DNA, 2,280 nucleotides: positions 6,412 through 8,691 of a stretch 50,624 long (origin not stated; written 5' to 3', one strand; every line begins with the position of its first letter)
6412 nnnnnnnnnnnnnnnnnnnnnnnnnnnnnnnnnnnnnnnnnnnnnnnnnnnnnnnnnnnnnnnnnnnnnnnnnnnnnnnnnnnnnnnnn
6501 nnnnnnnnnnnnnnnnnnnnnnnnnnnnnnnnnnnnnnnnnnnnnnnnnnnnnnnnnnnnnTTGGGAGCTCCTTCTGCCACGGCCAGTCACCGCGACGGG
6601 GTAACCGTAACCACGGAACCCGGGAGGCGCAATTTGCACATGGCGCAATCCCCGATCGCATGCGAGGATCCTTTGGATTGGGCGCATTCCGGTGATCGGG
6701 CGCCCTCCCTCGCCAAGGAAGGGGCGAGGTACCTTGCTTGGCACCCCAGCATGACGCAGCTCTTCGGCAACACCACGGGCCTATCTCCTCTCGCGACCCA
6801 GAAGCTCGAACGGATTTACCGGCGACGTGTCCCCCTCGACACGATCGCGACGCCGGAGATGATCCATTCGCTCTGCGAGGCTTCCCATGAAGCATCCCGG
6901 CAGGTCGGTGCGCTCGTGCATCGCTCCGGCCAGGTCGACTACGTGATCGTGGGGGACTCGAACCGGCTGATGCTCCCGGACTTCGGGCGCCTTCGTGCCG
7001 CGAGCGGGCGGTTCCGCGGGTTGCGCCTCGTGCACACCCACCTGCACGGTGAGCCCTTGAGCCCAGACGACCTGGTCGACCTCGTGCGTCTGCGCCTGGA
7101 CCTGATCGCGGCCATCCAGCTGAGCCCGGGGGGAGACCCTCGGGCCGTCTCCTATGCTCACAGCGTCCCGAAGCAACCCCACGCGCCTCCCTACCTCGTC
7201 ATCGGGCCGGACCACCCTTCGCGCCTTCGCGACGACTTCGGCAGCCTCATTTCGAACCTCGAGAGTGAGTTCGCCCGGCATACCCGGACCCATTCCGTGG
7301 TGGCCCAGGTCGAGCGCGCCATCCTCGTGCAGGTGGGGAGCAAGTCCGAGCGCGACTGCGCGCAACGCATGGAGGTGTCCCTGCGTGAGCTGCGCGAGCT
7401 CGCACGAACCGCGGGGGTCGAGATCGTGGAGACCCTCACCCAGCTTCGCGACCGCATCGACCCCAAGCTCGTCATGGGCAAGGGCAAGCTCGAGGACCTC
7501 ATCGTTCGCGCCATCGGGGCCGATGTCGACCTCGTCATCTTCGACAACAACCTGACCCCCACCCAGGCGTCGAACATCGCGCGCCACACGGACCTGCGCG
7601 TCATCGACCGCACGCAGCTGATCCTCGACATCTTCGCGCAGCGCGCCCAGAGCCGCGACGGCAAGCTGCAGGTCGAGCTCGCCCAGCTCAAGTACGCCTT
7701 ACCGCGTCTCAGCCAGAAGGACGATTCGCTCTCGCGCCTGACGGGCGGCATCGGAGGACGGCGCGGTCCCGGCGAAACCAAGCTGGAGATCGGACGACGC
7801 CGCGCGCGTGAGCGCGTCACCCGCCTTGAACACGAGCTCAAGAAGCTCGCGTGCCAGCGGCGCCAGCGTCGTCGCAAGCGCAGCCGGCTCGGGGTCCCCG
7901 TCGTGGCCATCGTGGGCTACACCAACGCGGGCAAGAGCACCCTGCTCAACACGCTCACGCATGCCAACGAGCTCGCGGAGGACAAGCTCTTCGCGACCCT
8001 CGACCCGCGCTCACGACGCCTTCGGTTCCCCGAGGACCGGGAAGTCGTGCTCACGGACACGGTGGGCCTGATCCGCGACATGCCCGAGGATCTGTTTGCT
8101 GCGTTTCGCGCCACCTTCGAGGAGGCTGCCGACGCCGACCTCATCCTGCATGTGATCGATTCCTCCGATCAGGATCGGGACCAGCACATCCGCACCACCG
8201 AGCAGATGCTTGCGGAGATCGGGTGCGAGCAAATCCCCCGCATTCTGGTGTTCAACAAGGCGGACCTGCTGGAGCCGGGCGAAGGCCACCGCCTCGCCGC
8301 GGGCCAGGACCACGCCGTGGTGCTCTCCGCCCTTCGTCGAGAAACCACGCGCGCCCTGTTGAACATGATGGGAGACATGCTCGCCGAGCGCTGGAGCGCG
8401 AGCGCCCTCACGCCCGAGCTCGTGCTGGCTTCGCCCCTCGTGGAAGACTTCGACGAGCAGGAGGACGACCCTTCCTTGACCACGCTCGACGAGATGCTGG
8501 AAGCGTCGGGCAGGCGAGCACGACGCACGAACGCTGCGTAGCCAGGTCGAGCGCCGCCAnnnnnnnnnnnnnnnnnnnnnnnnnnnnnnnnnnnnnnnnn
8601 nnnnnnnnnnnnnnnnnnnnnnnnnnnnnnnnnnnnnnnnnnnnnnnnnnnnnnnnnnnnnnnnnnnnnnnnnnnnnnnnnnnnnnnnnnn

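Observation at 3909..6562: M48 metallopeptidase translationally coupled to a bacterial dynamin-like protein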

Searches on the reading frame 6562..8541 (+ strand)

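Call 5: search_protein_families(library=pfam, proteins=[window:6562-8541:+], max_evalue=0.01)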
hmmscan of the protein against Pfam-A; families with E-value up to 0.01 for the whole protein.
window:6562-8541:+ (659 aa): 12 families
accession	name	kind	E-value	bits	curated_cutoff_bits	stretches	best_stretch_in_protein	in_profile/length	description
PF13167.11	GTP-bdg_N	-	7.4e-30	103.8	25.4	1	273-359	3-89/89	GTP-binding GTPase N-terminal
PF16360.10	GTP-bdg_M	-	3.5e-26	92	29.5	1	361-440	1-79/79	GTP-binding GTPase Middle Region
PF01926.29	MMR_HSR1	-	4.6e-24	85.1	21.9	1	448-566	2-113/113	50S ribosome-binding GTPase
PF03193.22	RsgA_GTPase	-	4.6e-06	27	30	0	435-473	96-134/174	RsgA GTPase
PF02421.24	FeoB_N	-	8.5e-06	25.8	27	1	448-571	3-119/156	Ferrous iron transport protein B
PF00350.29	Dynamin_N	-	2.8e-05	24.7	27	0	448-477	1-30/168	Dynamin family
PF02492.25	cobW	-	5.2e-05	23.3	20.7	0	491-572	82-158/180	CobW/HypB/UreG, nucleotide-binding domain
PF00009.33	GTP_EFTU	-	6.1e-05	23.1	26.5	0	521-574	89-135/188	Elongation factor Tu GTP binding domain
PF00025.27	Arf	-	0.00022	21.2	22.3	1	449-571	18-129/174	ADP-ribosylation factor family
PF00071.28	Ras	-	0.00044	20.3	21.6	0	448-571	2-118/162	Ras family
PF13191.12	AAA_16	-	0.0028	18.6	32.6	1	423-579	6-153/167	AAA ATPase domain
PF00005.33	ABC_tran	-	0.0029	18.7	25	1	447-533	13-80/137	ABC transporter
